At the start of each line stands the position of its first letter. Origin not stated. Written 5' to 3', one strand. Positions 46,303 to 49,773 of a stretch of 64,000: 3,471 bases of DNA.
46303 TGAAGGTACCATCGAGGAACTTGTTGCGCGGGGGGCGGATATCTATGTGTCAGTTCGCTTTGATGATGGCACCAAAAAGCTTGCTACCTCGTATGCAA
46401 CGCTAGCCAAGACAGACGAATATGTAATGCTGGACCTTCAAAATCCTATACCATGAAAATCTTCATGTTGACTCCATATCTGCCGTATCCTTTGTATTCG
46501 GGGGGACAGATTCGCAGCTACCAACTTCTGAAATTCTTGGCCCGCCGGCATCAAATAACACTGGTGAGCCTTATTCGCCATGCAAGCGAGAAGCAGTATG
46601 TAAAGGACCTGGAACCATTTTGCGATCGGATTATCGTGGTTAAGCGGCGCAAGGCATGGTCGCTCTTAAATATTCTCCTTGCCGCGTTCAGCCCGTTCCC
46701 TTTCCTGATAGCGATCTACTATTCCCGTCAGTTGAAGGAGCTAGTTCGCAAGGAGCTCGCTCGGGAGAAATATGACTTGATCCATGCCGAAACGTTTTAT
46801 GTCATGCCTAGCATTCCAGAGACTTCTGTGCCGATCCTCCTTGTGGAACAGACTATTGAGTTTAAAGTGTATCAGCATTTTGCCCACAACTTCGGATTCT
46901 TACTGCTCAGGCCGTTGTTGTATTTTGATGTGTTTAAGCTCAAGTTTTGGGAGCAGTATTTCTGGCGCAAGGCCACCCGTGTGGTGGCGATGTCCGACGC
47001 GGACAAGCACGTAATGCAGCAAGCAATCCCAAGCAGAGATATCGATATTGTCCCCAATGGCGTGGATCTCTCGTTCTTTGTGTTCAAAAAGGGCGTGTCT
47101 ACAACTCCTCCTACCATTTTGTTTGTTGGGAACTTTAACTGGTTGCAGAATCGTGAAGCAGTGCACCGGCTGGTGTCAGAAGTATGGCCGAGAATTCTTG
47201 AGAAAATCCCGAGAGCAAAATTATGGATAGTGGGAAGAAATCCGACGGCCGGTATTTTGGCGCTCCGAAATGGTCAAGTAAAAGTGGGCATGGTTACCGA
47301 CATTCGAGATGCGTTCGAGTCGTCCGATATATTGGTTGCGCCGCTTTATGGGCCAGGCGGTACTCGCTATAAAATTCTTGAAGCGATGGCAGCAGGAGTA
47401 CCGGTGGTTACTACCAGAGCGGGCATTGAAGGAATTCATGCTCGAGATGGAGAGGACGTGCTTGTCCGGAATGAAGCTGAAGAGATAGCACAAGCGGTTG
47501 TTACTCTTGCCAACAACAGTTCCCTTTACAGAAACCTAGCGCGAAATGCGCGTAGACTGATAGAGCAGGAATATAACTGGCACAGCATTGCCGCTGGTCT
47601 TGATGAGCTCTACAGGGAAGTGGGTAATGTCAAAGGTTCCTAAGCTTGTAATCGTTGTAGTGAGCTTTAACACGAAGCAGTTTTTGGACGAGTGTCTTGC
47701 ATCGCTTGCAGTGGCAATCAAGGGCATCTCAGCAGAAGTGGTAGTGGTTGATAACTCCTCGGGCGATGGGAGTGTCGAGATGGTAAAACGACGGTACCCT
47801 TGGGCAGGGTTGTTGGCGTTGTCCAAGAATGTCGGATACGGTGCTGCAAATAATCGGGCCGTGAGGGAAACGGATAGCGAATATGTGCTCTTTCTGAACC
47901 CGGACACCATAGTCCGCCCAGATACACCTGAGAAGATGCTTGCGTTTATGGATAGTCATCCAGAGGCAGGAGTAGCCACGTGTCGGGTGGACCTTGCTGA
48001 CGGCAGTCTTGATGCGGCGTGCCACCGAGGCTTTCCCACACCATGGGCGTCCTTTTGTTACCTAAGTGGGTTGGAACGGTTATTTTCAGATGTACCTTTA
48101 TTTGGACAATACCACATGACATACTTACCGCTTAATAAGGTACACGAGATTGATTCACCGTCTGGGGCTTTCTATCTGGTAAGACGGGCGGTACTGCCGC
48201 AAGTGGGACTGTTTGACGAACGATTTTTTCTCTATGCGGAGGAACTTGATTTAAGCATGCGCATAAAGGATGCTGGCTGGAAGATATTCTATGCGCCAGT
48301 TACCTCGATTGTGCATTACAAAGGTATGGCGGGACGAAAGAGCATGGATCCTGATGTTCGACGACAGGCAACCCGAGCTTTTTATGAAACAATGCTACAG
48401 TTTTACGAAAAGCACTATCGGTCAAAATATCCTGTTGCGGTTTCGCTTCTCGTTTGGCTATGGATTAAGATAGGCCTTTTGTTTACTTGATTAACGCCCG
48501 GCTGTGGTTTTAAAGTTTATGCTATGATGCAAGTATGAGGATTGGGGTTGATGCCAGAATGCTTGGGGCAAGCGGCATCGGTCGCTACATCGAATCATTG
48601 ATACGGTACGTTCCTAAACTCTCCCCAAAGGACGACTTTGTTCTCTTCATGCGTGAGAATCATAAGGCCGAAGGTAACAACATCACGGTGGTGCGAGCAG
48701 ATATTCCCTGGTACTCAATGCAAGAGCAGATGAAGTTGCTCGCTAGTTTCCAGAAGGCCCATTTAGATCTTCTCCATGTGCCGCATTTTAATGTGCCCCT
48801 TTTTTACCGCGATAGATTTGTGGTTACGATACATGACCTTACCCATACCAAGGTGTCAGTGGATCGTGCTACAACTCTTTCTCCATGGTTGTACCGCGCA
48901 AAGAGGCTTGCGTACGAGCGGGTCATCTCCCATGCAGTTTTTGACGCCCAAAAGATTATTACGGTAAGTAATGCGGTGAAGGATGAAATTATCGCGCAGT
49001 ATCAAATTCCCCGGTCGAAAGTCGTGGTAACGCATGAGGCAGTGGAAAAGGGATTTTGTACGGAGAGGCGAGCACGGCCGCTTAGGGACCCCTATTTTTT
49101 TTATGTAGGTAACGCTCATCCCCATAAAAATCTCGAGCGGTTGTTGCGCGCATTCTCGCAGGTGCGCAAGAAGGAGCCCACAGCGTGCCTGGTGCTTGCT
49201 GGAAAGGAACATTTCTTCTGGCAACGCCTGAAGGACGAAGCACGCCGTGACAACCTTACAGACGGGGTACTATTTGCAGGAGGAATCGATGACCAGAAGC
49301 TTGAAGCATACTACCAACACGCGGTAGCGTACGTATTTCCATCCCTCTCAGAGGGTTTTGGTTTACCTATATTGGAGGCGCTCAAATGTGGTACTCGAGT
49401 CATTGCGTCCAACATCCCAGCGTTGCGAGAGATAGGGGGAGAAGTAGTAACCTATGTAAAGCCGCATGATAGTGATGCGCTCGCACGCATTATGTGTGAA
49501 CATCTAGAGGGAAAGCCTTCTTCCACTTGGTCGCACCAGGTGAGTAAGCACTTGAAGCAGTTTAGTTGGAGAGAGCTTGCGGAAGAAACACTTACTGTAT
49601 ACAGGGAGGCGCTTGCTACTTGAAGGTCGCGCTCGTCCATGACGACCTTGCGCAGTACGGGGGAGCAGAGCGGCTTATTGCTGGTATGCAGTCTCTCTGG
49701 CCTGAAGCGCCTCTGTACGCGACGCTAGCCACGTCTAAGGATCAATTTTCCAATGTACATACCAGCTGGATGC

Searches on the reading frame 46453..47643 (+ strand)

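Call 33: search_protein_families(library=pfam, proteins=[window:46453-47643:+], max_evalue=0.0001)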
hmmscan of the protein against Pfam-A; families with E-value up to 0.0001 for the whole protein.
window:46453-47643:+ (396 aa): 5 families
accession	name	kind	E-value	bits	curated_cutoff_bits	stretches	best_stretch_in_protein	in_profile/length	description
PF13692.12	Glyco_trans_1_4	-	7e-27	94.9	27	1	220-355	2-142/142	Glycosyl transferases group 1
PF00534.26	Glycos_transf_1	-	2e-14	53.9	26.4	1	211-368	7-171/172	Glycosyl transferases group 1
PF13439.12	Glyco_transf_4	-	5.3e-13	49.8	28.5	1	16-207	2-169/170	Glycosyltransferase Family 4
PF13524.12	Glyco_trans_1_2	-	6.1e-09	36.4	25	1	251-381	8-140/144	Glycosyl transferase-like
PF13579.12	Glyco_trans_4_4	-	9e-05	23.3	29.7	0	17-203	2-158/158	Glycosyl transferase 4-like domain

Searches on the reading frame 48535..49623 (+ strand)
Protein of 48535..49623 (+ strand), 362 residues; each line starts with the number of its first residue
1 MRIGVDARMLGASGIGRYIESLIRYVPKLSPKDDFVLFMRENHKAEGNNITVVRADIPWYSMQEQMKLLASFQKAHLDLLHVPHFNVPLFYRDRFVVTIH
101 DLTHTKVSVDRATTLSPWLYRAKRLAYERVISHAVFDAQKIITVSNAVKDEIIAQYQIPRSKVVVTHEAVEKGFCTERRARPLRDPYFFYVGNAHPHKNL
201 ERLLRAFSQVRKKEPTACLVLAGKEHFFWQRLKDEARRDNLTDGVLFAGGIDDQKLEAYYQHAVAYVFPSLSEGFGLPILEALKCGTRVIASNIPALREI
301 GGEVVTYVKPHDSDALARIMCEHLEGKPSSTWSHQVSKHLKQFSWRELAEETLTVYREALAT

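Call 61: search_protein_families(library=pfam, proteins=[window:48535-49623:+], max_evalue=0.00001)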
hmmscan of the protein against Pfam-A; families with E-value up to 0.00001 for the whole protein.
window:48535-49623:+ (362 aa): 5 families
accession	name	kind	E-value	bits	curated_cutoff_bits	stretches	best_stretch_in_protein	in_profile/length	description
PF00534.26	Glycos_transf_1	-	1.1e-30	106.9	26.4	1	181-327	11-159/172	Glycosyl transferases group 1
PF13692.12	Glyco_trans_1_4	-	3.5e-27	95.9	27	1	186-324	2-140/142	Glycosyl transferases group 1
PF13439.12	Glyco_transf_4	-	4e-12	46.9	28.5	1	13-170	2-166/170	Glycosyltransferase Family 4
PF20706.3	GT4-conflict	-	1.9e-07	30.9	26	1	135-293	144-312/385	Family 4 Glycosyltransferase in conflict systems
PF13579.12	Glyco_trans_4_4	-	1.2e-06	29.4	29.7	1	14-166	2-155/158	Glycosyl transferase 4-like domain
